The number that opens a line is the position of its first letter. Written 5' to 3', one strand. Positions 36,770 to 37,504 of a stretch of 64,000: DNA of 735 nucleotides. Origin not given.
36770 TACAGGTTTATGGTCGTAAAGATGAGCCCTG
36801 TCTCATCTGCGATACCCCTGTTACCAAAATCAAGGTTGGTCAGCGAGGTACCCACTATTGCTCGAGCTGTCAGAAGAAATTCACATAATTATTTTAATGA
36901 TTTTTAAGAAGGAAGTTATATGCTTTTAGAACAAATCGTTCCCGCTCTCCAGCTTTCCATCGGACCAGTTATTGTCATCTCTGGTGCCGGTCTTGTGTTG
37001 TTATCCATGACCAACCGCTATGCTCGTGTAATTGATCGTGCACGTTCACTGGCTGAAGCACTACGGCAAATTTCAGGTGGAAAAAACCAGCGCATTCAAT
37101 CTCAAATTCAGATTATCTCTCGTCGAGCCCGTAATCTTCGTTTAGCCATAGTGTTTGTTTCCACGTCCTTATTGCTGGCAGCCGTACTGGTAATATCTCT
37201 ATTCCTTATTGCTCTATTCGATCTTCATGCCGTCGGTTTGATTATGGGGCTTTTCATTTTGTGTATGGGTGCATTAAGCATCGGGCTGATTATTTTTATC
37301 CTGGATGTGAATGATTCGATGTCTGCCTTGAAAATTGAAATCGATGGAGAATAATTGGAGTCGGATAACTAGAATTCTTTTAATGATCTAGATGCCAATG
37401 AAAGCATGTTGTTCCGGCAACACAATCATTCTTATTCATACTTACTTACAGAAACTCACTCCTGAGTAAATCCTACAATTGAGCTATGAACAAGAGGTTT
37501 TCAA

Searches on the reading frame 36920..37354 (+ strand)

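Call 3: search_protein_families(library=pfam, proteins=[window:36920-37354:+], max_evalue=0.01)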
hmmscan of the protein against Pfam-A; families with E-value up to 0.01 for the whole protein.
window:36920-37354:+ (144 aa): 2 families
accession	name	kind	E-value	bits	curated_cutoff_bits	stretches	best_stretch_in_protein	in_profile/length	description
PF11026.13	DUF2721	-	2e-27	96.1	28.3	1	14-139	2-129/129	Protein of unknown function (DUF2721)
PF05297.16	Herpes_LMP1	-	0.0079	15.9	26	1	85-131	83-130/386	Herpesvirus latent membrane protein 1 (LMP1)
